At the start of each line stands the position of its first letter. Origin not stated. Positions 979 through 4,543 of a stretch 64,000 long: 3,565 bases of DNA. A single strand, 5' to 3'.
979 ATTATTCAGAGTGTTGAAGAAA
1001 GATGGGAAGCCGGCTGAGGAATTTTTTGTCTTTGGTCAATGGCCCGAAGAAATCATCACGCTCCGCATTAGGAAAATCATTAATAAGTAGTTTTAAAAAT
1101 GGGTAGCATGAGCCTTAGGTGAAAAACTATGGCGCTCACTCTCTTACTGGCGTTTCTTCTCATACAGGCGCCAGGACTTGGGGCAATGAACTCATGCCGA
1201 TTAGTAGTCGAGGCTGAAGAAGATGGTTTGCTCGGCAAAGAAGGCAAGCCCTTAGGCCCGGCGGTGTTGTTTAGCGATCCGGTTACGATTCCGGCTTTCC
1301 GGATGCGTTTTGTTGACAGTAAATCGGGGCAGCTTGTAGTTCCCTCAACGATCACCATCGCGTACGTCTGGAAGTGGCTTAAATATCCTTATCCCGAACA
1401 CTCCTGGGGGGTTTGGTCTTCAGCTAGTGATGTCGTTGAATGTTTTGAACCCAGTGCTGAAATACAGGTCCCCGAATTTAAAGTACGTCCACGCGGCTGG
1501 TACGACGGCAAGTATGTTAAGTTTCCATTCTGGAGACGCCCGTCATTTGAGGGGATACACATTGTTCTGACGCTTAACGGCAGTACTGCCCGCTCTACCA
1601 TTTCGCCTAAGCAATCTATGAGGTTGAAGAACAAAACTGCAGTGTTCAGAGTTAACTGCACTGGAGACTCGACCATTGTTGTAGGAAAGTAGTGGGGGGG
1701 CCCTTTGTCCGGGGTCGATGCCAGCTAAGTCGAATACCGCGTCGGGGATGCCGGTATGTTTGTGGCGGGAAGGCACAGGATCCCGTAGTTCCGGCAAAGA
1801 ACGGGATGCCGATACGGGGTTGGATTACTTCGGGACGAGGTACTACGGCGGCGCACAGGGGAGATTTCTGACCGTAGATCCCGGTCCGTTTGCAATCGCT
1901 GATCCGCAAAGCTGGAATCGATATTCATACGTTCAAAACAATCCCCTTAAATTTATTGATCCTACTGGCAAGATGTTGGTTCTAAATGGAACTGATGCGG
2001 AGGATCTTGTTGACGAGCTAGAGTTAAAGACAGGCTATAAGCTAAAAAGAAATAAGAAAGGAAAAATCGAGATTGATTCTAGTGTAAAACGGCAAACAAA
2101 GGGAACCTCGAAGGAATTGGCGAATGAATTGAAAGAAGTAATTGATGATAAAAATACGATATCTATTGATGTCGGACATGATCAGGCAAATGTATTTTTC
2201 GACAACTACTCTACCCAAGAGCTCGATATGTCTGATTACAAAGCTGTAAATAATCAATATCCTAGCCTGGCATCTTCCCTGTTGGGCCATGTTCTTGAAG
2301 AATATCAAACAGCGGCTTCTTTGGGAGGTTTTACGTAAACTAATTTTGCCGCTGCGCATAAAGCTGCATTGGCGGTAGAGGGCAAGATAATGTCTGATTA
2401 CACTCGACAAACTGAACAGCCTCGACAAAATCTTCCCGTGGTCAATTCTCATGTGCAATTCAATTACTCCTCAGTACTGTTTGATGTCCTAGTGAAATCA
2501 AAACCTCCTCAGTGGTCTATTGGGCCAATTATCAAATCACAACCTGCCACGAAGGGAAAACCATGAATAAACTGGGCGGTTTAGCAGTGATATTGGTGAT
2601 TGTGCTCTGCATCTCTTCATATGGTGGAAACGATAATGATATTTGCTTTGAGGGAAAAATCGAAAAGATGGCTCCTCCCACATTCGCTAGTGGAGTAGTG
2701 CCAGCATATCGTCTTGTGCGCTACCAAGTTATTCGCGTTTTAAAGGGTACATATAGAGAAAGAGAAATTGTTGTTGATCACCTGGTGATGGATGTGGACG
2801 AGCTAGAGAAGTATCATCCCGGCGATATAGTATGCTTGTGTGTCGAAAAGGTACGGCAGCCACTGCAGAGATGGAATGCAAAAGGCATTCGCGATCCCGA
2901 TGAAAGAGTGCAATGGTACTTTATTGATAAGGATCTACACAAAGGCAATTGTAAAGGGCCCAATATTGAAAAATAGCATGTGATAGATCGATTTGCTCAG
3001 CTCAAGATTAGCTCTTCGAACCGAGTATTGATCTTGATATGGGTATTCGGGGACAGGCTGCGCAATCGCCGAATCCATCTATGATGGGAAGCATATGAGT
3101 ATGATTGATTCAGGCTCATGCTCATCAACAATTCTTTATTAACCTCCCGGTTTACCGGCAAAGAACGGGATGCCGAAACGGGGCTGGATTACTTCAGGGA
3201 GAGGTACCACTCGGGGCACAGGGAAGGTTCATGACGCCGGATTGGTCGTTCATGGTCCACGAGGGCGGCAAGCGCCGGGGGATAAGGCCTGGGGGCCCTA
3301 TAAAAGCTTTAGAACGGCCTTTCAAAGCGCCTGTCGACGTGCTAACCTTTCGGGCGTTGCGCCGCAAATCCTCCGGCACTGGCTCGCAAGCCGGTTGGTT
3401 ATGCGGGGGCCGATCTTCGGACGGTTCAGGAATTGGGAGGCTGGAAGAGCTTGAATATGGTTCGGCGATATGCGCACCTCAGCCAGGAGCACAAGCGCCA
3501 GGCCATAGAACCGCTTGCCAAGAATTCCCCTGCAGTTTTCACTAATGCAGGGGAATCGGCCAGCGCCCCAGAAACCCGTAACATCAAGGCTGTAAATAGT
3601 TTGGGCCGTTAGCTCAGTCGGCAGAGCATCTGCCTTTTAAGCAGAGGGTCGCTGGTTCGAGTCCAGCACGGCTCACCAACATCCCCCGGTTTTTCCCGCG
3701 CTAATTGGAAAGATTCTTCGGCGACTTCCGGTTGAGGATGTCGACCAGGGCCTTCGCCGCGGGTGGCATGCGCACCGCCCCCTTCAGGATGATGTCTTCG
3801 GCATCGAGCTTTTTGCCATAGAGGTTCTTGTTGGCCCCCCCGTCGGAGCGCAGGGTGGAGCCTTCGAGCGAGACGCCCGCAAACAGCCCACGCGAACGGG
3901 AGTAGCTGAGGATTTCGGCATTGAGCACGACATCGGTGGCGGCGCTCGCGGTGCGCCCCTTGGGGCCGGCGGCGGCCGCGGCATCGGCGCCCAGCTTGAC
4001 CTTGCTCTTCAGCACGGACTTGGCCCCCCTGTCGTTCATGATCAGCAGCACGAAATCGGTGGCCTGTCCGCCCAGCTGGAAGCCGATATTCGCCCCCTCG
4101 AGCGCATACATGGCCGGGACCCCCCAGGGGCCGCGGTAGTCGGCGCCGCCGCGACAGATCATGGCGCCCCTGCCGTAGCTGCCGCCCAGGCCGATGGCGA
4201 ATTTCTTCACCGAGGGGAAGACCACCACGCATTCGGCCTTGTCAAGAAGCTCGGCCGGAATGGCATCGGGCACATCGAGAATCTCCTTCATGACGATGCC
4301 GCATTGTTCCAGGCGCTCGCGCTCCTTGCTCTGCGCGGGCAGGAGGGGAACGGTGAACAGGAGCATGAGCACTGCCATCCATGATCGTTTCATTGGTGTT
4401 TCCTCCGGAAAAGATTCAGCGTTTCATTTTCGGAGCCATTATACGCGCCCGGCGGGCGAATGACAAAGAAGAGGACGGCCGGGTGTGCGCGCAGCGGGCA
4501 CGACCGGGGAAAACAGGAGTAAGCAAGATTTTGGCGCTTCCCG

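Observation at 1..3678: AT-rich Rhs-type polymorphic-toxin islet ending at tRNA-Lys: one terminal tip, one orphan tip, one dead remnant, and unrecognised toxin/immunity sequences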

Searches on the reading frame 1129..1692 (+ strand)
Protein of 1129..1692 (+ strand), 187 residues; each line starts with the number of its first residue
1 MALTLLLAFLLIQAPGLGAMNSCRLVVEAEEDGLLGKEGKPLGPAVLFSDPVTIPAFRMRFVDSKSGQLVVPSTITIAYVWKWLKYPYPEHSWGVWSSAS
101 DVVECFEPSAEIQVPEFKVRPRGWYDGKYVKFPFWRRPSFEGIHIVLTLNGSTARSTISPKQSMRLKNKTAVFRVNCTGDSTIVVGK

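Call 6: search_protein_families(library=pfam, proteins=[window:1129-1692:+], max_evalue=1)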
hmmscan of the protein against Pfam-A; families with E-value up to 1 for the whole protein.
window:1129-1692:+ (187 aa): 0 families

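Call 7: search_protein_families(library=ncbifam, proteins=[window:1129-1692:+], max_evalue=1)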
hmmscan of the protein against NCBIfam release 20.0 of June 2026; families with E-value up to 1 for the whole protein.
window:1129-1692:+ (187 aa): 0 families

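Call 9: find_encoding_contigs(protein=window:1129-1692:+, flank=10000, max_places=6)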
Protein window:1129-1692:+ (187 aa): 14 contigs read that carry it; 6 places shown.
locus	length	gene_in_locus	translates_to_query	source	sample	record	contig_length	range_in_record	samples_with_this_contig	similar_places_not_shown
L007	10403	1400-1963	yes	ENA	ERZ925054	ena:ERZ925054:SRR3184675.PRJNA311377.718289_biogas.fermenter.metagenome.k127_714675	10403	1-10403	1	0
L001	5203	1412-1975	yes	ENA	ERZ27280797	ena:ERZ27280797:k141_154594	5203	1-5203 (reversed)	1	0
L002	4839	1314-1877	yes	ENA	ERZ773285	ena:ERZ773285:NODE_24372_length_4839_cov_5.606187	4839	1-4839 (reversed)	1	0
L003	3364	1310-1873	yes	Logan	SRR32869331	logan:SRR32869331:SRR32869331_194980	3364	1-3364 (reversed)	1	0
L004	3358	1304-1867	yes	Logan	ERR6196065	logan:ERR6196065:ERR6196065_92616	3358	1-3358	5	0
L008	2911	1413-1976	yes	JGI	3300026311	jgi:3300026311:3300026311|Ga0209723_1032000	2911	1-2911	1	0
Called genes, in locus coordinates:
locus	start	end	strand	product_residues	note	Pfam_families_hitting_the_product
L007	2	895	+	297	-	?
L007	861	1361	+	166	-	-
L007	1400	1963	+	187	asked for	-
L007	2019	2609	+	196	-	-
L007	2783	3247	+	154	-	-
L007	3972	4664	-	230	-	PF04366:Ysc84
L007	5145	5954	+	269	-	PF00106:adh_short, PF08659:KR (weak), PF23441:SDR, PF13561:adh_short_C2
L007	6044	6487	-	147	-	PF00581:Rhodanese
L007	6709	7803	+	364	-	PF08240:ADH_N, PF16912:Glu_dehyd_C, PF00107:ADH_zinc_N, PF13602:ADH_zinc_N_2 (faint)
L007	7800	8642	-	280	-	PF01351:RNase_HII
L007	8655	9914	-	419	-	PF00083:Sugar_tr, PF07690:MFS_1, PF00083:Sugar_tr (weak), PF07690:MFS_1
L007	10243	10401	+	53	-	?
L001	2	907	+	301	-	?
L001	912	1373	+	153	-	-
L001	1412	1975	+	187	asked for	-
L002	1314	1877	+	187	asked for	-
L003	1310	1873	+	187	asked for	-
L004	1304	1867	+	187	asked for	-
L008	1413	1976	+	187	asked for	-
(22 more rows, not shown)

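Call 64: find_homologous_proteins(query=window:1129-1689:+, max_evalue=0.01)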
Query window:1129-1689:+ (187 aa): 39 proteins with E <= 0.01 among 175 candidates.
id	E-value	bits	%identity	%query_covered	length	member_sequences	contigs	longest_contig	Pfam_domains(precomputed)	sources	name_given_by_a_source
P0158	2.2e-120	417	98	100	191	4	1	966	-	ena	-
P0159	4.5e-106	370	85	100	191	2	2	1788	-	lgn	-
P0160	4.1e-79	283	66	98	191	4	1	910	-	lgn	-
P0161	1.5e-72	261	63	90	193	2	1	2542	-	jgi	jgi:hypothetical protein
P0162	4.6e-72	260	62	91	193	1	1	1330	-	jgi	jgi:hypothetical protein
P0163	5.8e-71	256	57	99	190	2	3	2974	-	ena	-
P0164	6.4e-71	256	60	98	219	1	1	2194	-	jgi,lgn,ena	-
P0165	1.4e-70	255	55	99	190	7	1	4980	-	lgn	-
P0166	9.1e-69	249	60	89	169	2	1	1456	-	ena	-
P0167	1.4e-68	248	55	99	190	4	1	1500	-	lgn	-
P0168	1.9e-68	248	55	99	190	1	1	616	-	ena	-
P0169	1.5e-67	245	56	97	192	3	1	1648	-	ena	-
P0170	4.2e-65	237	61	91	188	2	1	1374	-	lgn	-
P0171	3.1e-64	234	56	99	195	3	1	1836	-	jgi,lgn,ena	-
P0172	3.8e-61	224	54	99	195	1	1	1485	-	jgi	jgi:hypothetical protein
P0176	5.4e-58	214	55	86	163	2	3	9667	-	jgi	jgi:hypothetical protein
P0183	1.9e-51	192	51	91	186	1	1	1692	-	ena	-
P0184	2.0e-51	192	48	97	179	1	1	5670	-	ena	-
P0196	1.6e-18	85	34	92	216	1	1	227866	-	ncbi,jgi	jgi:hypothetical protein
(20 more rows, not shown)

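Call 65: find_encoding_contigs(protein=P0176, flank=8000, max_places=2)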
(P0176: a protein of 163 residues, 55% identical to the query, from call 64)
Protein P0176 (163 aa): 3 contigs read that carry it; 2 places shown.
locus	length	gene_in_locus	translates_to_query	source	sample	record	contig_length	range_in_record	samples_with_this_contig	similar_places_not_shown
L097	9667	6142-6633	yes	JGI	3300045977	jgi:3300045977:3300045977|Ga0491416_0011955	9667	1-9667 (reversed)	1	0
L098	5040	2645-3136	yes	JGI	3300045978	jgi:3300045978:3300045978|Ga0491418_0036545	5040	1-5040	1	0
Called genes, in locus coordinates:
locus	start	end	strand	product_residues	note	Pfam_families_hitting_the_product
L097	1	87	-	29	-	?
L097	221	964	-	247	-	PF13531:SBP_bac_11, PF01547:SBP_bac_1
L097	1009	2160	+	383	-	PF08450:SGL (weak), PF01436:NHL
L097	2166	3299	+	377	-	PF04303:PrpF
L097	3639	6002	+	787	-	PF26549:Tricorn_N (faint), PF07676:PD40 (faint)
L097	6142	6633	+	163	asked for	-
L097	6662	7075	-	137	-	PF01850:PIN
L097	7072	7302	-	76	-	PF04014:MazE_antitoxin (weak)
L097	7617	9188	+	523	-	PF07969:Amidohydro_3, PF01979:Amidohydro_1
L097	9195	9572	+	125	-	PF00293:NUDIX (weak), PF14815:NUDIX_4 (weak)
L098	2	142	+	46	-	?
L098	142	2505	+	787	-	PF26549:Tricorn_N (faint), PF07676:PD40 (faint)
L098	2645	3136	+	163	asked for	-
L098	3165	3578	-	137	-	PF01850:PIN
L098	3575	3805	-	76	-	PF04014:MazE_antitoxin (weak)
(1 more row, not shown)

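Call 66: find_encoding_contigs(protein=P0196, flank=8000, max_places=2)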
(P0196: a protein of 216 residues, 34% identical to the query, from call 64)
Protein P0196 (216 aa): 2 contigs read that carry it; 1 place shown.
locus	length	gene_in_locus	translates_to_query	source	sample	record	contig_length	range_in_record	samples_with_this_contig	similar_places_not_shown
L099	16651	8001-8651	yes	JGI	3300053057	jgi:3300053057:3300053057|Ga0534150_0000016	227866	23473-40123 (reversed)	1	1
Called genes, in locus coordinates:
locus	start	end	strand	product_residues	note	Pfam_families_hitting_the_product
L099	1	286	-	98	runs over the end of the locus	-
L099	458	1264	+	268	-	-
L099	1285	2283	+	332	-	PF06347:SH3_4 (faint), PF08239:SH3_3 (weak)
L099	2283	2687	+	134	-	-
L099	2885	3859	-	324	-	PF00140:Sigma70_r1_2 (weak), PF04542:Sigma70_r2, PF04545:Sigma70_r4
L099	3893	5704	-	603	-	PF19864:Radical_SAM_N2, PF04055:Radical_SAM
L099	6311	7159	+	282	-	-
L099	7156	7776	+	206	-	PF00589:Phage_integrase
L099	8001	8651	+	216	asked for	-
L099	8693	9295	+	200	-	-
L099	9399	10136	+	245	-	-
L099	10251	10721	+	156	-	-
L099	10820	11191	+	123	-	-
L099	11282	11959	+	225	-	-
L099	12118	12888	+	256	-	-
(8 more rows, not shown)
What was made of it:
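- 1129..1692 (+): Orphan immunity gene. A 187-aa exported protein whose cognate toxin is absent from the window. Elsewhere it stands alone or sits in an array of small genes next to an integrase (calls 65, 66).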

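Call 67: find_encoding_contigs(protein=P0184, flank=6000, max_places=2)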
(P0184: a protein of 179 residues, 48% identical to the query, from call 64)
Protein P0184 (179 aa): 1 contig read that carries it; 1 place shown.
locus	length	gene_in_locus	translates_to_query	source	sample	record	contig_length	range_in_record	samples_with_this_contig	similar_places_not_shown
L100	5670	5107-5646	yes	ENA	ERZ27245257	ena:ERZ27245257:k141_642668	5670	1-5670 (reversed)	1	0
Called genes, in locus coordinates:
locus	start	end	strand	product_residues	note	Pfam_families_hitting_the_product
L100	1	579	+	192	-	?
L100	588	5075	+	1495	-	PF25023:TEN_YD-shell (weak), PF05593:RHS_repeat (weak)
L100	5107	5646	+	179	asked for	-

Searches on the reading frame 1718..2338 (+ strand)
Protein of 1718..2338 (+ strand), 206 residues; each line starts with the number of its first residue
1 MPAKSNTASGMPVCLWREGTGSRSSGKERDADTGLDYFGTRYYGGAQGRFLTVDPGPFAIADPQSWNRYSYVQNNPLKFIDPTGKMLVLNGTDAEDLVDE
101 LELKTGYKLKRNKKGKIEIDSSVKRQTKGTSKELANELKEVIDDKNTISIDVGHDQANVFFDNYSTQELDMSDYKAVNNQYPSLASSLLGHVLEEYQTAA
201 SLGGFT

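Call 6: search_protein_families(library=pfam, proteins=[window:1718-2338:+], max_evalue=1)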
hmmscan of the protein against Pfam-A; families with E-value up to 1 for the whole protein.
window:1718-2338:+ (206 aa): 2 families
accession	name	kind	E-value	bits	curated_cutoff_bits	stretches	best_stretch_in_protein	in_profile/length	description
PF22642.1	MinC_N_1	-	0.11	13.2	27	1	93-151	19-76/78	Cell-division inhibitor MinC, N-terminal domain-like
PF22271.1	DUF6955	-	0.13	13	27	1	124-174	10-58/91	Family of unknown function (DUF6955)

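Call 7: search_protein_families(library=ncbifam, proteins=[window:1718-2338:+], max_evalue=1)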
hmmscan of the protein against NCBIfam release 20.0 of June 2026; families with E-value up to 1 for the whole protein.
window:1718-2338:+ (206 aa): 2 families
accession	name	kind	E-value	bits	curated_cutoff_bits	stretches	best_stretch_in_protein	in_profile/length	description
TIGR03696.1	Rhs_assc_core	domain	1.5e-17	63.8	32.5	1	25-84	20-75/76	RHS repeat-associated core domain-containing protein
NF041261.1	RHS_core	equivalog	5.3e-06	24.5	2000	1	23-84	1204-1260/1261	RHS element core protein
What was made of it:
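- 1718..2338 (+): Orphan module 2. Short leader, Rhs core end (about nt 1790-1969, ending at DPTG), then the first 121 codons of tip 2, terminated by a premature TAA at 2336-2338. TIGR03696 scores 63.8 bits over residues 25-84 (call 7).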

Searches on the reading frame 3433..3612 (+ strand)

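Call 6: search_protein_families(library=pfam, proteins=[window:3433-3612:+], max_evalue=1)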
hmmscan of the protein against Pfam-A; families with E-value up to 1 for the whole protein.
window:3433-3612:+ (59 aa): 1 family
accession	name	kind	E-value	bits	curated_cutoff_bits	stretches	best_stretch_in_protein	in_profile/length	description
PF00589.27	Phage_integrase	-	0.12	12.6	27.1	1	1-20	153-172/172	Phage integrase family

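Call 7: search_protein_families(library=ncbifam, proteins=[window:3433-3612:+], max_evalue=1)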
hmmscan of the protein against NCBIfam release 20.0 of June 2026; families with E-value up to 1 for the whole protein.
window:3433-3612:+ (59 aa): 0 families

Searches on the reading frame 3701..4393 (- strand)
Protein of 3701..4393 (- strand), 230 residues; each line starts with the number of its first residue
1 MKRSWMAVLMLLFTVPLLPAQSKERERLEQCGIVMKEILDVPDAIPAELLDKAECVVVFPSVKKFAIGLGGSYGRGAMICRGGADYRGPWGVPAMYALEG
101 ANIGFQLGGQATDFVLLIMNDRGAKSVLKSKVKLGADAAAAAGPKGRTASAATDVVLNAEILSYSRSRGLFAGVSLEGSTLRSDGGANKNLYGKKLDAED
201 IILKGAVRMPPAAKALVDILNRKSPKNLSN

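Call 27: search_protein_families(library=ncbifam, proteins=[window:3701-4393:-], max_evalue=0.00001)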
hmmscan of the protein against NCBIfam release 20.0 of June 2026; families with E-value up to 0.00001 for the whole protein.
window:3701-4393:- (230 aa): 1 family
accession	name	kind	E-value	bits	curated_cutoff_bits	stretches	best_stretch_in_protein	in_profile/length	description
NF049970.1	lipo_BPSL1445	equivalog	7.1e-13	48.5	200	1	47-180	62-188/194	BPSL1445 family SYLF domain-containing lipoprotein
